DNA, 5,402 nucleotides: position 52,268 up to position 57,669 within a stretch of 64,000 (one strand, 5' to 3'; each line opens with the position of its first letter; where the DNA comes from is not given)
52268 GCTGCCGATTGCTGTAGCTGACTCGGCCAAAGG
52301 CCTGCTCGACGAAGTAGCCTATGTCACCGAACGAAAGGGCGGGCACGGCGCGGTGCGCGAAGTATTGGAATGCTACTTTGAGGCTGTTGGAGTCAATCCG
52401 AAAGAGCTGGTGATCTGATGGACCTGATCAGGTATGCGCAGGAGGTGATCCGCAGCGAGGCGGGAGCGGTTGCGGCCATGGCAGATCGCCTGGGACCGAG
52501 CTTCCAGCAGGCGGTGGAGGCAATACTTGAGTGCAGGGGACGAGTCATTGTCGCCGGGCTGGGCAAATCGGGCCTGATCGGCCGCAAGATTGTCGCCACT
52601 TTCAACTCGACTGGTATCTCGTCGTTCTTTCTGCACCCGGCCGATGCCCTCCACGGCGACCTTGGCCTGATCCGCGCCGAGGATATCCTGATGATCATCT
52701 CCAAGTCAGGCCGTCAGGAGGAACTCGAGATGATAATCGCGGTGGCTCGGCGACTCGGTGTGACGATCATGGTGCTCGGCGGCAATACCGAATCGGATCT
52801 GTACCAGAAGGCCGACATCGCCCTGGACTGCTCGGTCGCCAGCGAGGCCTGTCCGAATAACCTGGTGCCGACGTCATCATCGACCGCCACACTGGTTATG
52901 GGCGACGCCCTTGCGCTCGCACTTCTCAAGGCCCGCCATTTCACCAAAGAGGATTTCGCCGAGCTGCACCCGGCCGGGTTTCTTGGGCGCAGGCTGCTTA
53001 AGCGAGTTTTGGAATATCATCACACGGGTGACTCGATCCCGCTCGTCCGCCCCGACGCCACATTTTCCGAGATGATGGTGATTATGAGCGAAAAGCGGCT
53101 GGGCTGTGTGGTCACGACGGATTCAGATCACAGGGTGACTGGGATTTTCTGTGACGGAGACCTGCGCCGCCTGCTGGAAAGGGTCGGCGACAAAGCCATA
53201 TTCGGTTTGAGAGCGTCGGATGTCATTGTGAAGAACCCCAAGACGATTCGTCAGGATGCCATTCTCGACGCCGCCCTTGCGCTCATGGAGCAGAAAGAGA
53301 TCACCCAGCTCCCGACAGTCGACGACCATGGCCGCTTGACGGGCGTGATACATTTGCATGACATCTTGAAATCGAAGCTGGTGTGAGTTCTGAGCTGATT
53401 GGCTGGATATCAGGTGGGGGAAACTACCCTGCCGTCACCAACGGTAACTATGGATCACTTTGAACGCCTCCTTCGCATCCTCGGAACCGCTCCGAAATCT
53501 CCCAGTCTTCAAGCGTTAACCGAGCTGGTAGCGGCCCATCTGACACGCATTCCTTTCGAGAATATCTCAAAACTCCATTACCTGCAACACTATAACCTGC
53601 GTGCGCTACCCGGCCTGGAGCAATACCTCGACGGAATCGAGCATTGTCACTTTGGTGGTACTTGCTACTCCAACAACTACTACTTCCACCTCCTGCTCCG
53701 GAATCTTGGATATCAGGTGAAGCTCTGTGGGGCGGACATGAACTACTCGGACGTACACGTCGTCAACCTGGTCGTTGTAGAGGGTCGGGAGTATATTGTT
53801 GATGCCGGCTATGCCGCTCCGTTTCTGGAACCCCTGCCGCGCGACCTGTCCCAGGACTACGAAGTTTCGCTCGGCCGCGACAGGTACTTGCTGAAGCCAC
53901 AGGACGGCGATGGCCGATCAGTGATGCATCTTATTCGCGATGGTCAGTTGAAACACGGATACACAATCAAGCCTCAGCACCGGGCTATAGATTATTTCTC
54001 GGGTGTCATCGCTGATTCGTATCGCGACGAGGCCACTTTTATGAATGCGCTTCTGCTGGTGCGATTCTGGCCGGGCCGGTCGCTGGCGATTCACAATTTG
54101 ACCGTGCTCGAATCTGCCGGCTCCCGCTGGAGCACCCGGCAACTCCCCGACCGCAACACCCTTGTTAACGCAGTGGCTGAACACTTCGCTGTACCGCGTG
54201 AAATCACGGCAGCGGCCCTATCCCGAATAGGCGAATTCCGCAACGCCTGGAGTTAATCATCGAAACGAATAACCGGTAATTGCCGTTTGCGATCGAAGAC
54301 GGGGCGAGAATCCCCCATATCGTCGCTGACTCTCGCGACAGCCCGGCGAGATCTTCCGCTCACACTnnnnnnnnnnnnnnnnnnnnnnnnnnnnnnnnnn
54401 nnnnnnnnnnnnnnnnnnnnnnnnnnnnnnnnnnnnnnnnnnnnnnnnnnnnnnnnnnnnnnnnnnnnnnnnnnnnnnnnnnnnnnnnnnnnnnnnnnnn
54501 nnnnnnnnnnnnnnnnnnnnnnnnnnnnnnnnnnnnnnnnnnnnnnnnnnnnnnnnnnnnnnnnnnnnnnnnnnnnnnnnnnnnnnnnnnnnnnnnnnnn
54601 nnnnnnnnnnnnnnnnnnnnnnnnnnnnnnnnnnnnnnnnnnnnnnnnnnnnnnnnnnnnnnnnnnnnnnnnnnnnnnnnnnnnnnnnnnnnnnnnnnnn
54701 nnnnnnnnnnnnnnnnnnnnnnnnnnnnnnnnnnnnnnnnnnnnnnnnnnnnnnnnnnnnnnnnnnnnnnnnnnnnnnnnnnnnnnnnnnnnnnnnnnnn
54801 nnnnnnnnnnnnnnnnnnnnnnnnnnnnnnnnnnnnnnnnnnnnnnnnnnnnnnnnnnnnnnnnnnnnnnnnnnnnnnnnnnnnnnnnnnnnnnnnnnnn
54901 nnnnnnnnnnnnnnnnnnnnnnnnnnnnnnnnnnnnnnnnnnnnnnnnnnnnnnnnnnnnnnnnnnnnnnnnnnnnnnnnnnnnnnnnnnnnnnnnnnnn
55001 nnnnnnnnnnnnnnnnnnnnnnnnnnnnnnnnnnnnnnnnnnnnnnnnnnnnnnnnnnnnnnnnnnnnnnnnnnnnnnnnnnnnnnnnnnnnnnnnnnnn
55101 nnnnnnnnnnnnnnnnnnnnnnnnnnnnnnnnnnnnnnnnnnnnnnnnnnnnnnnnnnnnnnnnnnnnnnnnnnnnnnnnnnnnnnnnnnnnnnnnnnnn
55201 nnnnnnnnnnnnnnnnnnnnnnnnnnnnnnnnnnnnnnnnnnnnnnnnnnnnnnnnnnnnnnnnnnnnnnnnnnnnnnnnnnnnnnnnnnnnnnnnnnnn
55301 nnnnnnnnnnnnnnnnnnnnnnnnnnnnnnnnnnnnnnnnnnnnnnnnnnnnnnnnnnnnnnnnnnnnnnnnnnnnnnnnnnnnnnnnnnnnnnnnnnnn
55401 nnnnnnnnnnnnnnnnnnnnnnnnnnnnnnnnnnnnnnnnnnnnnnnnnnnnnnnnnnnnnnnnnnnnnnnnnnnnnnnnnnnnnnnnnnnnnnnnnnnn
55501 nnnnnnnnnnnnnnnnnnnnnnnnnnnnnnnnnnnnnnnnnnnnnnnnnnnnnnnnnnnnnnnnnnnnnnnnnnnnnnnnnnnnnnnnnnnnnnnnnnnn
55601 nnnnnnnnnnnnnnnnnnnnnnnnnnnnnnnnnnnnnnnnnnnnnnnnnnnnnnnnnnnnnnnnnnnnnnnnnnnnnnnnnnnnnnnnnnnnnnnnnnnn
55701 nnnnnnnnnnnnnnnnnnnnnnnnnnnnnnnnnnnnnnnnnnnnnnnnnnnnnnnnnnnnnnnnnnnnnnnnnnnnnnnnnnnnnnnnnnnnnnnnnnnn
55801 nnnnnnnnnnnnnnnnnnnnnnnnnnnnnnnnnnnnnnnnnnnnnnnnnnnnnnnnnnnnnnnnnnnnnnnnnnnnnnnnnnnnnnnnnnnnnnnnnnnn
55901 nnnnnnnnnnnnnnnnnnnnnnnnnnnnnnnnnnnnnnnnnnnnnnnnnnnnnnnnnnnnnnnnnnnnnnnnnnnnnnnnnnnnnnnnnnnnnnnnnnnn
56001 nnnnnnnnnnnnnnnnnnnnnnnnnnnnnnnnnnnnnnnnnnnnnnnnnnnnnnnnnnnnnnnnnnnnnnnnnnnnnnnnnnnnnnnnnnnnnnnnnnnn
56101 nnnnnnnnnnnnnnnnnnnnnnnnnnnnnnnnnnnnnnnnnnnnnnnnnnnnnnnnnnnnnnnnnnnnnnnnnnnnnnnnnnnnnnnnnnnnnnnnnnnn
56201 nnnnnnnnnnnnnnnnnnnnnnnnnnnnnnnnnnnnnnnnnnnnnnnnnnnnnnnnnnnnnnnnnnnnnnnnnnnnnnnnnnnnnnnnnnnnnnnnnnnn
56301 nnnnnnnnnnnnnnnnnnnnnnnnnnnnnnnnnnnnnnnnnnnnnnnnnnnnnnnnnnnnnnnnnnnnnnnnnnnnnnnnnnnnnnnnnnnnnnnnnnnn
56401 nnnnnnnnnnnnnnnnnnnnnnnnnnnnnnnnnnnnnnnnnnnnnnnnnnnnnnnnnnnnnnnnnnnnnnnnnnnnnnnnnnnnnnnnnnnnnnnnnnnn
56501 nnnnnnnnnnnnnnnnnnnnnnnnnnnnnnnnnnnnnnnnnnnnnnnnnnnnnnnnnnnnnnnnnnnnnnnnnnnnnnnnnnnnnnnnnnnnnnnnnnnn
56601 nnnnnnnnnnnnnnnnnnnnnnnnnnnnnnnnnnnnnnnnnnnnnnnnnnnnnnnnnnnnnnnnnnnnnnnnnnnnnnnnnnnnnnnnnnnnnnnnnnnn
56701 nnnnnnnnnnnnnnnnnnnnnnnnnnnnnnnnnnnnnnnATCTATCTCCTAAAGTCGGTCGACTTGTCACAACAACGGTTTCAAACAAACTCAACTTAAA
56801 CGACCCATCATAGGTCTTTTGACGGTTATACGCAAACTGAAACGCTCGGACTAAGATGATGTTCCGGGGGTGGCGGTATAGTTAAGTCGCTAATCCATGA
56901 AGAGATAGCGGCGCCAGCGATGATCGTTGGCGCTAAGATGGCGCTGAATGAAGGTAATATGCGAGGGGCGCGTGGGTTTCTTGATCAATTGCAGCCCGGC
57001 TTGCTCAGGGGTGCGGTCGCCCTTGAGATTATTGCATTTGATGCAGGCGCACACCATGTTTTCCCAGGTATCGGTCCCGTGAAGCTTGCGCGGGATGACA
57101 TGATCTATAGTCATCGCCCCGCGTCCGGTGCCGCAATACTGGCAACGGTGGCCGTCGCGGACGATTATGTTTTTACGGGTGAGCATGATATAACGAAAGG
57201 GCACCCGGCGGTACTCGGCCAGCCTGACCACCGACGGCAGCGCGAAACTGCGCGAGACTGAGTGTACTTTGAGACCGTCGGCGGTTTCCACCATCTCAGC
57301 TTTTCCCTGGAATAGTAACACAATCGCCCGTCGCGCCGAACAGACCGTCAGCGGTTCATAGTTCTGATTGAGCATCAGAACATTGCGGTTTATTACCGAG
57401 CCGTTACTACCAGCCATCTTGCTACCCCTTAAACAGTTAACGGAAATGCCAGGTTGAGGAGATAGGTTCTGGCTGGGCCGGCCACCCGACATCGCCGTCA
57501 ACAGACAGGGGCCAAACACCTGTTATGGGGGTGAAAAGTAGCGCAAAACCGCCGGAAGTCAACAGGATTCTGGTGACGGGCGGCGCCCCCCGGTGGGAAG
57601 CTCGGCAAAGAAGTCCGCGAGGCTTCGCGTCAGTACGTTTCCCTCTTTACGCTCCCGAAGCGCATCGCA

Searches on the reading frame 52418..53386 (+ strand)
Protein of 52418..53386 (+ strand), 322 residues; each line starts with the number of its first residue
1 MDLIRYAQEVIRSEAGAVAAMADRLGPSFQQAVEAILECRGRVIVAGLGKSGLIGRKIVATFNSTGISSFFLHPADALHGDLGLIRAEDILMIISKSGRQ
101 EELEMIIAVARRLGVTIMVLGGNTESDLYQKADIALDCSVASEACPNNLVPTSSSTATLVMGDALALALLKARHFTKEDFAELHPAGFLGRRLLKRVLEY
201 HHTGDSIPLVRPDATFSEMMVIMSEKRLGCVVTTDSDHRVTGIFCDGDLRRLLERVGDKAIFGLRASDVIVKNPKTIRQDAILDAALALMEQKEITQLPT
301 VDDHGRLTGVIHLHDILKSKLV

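Call 67: search_protein_families(library=pfam, proteins=[window:52418-53386:+], max_evalue=0.00001)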
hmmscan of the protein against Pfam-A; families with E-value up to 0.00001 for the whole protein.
window:52418-53386:+ (322 aa): 2 families
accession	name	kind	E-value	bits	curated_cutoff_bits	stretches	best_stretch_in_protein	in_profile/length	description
PF01380.27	SIS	-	2.7e-22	79.4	25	1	37-168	2-131/131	SIS domain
PF00571.33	CBS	-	3.2e-17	63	24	1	267-318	2-53/57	CBS domain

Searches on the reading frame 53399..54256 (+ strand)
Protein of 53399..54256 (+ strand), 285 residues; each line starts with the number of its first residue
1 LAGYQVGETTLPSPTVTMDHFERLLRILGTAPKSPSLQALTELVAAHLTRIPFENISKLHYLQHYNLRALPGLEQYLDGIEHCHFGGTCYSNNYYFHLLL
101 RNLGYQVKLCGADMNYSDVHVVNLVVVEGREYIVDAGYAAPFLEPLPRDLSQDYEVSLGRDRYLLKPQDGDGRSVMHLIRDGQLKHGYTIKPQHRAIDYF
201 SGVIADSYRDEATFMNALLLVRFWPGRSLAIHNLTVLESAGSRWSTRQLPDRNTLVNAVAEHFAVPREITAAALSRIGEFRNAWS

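Call 67: search_protein_families(library=pfam, proteins=[window:53399-54256:+], max_evalue=0.00001)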
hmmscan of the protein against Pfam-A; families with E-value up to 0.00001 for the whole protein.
window:53399-54256:+ (285 aa): 1 family
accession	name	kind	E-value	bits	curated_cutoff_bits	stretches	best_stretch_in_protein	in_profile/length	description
PF00797.23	Acetyltransf_2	-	1.1e-20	74.9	22.8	1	36-265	1-233/240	N-acetyltransferase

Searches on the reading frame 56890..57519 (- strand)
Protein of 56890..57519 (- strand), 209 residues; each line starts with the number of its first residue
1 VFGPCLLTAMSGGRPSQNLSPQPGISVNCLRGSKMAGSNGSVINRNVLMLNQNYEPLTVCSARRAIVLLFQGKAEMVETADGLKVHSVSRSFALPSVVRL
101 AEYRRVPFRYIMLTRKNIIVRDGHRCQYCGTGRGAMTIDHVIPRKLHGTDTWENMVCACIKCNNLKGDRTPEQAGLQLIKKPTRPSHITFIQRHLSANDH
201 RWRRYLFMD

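Call 3: search_protein_families(library=pfam, proteins=[window:56890-57519:-], max_evalue=0.01)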
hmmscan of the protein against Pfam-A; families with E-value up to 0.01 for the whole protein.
window:56890-57519:- (209 aa): 3 families
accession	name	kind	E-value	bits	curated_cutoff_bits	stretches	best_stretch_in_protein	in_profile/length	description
PF01844.29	HNH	-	2.9e-12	47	21.4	1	126-169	1-47/47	HNH endonuclease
PF14279.12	HNH_5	-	4.1e-11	43.1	27.5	1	126-175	1-52/56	HNH endonuclease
PF13395.12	HNH_4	-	0.00015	22.1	22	1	136-171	18-53/54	HNH endonuclease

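Call 4: search_protein_families(library=ncbifam, proteins=[window:56890-57519:-], max_evalue=0.01)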
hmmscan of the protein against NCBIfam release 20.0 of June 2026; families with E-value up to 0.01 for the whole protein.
window:56890-57519:- (209 aa): 3 families
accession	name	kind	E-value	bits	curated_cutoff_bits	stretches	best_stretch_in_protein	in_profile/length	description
NF040563.1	guided_IscB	equivalog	2.9e-18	66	175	1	102-174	172-243/314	RNA-guided endonuclease IscB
NF049971.1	CRISPR_Cas9d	exception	5.6e-10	38.5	375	1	119-171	541-598/986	type II CRISPR RNA-guided endonuclease Cas9d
TIGR01865.2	cas_Csn1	equivalog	3.6e-05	22.2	100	1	136-175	594-633/1070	type II CRISPR RNA-guided endonuclease Cas9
